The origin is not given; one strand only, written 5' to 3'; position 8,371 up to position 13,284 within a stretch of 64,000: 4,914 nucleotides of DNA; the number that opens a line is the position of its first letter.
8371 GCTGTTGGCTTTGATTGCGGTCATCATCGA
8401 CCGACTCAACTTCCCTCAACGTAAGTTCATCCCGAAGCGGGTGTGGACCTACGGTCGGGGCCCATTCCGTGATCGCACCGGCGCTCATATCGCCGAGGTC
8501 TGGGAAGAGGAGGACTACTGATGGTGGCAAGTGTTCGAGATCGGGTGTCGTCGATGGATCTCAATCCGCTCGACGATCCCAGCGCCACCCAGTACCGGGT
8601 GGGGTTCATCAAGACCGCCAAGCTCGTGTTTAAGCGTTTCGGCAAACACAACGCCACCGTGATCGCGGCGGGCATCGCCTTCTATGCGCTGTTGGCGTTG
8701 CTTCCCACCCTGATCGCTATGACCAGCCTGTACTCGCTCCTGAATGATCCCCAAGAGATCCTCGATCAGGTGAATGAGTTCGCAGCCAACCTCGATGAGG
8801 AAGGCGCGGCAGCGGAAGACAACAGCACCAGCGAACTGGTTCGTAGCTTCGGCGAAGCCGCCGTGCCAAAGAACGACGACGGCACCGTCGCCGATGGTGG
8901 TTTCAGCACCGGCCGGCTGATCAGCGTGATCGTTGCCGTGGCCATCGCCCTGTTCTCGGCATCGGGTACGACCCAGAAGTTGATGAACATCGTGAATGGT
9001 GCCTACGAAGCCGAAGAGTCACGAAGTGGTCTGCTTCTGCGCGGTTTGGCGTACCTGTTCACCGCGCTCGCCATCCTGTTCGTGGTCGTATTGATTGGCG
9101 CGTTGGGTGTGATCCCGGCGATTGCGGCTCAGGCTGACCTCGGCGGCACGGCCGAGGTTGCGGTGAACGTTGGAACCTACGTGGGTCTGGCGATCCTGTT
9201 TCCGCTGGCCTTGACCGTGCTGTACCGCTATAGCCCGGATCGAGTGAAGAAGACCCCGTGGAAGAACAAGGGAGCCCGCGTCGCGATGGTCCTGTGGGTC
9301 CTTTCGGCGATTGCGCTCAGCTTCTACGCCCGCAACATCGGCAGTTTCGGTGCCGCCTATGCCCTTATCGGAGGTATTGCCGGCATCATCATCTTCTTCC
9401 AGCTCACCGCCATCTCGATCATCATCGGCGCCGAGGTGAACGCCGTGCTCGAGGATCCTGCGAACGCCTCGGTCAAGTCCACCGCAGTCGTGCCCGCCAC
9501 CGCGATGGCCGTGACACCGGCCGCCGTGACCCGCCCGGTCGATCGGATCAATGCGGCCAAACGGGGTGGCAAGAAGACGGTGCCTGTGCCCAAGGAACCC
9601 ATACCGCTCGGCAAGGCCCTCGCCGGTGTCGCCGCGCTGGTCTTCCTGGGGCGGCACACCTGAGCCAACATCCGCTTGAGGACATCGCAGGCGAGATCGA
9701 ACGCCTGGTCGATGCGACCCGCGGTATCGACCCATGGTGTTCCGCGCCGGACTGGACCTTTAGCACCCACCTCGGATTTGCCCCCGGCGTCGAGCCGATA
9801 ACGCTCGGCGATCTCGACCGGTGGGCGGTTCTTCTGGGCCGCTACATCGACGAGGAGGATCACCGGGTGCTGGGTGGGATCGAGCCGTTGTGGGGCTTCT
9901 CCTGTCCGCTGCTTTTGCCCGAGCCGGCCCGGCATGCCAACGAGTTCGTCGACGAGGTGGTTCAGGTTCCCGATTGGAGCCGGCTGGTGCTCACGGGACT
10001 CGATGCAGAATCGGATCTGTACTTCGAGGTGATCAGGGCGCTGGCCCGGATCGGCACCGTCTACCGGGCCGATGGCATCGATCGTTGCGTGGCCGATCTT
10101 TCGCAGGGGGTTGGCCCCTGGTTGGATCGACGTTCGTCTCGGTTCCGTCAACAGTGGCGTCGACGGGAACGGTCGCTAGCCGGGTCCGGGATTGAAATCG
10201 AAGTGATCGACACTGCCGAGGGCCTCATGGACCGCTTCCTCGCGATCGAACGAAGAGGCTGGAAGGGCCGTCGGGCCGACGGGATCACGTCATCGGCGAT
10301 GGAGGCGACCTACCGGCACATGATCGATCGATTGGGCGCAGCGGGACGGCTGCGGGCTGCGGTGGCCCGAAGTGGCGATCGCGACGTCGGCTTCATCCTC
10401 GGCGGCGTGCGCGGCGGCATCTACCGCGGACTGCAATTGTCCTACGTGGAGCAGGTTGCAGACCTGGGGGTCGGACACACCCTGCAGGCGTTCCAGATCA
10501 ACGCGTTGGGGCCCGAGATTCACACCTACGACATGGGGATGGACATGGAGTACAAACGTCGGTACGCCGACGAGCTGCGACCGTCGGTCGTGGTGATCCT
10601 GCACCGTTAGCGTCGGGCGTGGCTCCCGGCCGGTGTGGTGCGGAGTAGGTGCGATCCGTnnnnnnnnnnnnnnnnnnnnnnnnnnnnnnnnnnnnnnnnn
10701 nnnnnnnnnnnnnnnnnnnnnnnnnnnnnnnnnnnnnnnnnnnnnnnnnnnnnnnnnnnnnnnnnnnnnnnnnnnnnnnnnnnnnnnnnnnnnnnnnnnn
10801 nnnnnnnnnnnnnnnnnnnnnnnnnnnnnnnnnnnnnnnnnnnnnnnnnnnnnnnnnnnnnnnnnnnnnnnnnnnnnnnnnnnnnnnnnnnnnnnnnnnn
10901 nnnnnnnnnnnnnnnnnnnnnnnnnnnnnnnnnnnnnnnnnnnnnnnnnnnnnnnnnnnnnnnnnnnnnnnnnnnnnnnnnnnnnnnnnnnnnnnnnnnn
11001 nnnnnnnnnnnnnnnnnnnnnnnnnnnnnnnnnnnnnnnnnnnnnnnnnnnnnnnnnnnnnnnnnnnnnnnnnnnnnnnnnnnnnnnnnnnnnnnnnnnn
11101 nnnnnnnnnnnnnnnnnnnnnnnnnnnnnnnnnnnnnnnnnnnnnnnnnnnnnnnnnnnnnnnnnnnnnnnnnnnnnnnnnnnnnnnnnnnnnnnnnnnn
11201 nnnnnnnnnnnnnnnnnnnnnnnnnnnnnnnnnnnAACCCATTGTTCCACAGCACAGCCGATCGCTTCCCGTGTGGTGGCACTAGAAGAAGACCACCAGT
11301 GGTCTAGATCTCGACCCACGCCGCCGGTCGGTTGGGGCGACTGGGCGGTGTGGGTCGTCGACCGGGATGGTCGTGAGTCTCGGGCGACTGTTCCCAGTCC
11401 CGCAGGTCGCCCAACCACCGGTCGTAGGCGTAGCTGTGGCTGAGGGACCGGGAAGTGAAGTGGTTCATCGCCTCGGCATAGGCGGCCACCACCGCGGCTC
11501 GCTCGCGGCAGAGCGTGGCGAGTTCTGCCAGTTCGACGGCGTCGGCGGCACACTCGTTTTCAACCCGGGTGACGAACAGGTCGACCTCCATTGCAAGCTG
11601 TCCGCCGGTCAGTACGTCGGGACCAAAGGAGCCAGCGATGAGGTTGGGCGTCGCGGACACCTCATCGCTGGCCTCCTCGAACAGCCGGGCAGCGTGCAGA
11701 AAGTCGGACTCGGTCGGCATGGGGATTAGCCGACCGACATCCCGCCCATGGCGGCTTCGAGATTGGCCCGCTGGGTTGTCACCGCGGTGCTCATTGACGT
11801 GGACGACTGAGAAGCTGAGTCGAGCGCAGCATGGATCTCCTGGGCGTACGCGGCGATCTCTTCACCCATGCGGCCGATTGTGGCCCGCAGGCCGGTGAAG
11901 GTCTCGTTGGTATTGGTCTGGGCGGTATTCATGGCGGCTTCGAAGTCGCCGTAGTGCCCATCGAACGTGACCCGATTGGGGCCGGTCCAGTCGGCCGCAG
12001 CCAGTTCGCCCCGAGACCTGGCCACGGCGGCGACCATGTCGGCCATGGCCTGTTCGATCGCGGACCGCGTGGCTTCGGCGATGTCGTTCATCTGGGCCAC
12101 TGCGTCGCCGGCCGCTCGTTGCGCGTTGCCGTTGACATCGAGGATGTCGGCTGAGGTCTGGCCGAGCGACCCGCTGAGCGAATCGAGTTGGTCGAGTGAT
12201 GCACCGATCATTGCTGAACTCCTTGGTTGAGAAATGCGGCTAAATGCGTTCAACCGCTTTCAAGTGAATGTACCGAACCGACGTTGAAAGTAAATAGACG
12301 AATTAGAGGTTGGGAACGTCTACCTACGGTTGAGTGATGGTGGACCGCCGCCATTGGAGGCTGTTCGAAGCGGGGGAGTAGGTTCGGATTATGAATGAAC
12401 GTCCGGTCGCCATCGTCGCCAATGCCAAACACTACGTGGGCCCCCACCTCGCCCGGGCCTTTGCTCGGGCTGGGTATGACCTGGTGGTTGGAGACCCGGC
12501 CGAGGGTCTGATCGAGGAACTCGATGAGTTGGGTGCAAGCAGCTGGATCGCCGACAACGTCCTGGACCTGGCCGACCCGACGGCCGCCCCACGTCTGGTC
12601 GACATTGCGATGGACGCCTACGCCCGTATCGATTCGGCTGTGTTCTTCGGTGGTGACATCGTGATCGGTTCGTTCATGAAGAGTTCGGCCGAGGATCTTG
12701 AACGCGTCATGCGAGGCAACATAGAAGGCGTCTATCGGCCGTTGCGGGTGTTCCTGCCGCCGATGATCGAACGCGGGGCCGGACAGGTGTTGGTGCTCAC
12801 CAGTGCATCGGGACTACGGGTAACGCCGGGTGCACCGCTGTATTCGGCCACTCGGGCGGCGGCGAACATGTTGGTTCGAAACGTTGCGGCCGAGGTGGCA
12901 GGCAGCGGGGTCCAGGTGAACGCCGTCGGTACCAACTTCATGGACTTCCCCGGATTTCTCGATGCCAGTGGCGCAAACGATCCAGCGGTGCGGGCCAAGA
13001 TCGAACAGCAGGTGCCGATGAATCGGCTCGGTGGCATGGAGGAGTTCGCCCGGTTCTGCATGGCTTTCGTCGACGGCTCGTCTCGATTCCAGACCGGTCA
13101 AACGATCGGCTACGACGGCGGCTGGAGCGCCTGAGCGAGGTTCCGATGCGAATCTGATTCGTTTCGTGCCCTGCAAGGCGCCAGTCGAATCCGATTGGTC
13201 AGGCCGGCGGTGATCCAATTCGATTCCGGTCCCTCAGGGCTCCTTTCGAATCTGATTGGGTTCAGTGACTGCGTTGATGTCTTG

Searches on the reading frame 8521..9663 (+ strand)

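Call 61: search_protein_families(library=pfam, proteins=[window:8521-9663:+])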
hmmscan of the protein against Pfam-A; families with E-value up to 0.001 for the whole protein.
window:8521-9663:+ (380 aa): 1 family
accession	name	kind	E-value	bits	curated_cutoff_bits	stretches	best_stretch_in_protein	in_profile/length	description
PF03631.20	Virul_fac_BrkB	-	1.4e-37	130.2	33.7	1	42-311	2-256/259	Virulence factor BrkB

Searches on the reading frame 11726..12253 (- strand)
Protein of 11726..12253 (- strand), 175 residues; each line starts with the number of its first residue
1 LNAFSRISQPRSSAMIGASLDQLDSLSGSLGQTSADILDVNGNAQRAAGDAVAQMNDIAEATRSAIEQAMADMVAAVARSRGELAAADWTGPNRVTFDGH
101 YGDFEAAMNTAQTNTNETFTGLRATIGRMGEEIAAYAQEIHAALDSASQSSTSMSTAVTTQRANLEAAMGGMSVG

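Call 61: search_protein_families(library=pfam, proteins=[window:11726-12253:-])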
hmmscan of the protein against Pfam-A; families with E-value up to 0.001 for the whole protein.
window:11726-12253:- (175 aa): 1 family
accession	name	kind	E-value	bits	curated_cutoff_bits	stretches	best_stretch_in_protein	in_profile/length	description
PF01442.23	Apolipoprotein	-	0.00058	20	90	0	107-149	93-157/190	Apolipoprotein A1/A4/E domain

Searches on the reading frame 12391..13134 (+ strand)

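Call 61: search_protein_families(library=pfam, proteins=[window:12391-13134:+])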
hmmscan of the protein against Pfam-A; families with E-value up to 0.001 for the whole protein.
window:12391-13134:+ (247 aa): 2 families
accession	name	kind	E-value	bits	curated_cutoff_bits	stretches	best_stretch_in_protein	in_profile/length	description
PF13561.12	adh_short_C2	-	2.7e-33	116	27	1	16-246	8-236/236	Enoyl-(Acyl carrier protein) reductase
PF00106.31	adh_short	-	7.1e-24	84.8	26.6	1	6-185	2-183/195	short chain dehydrogenase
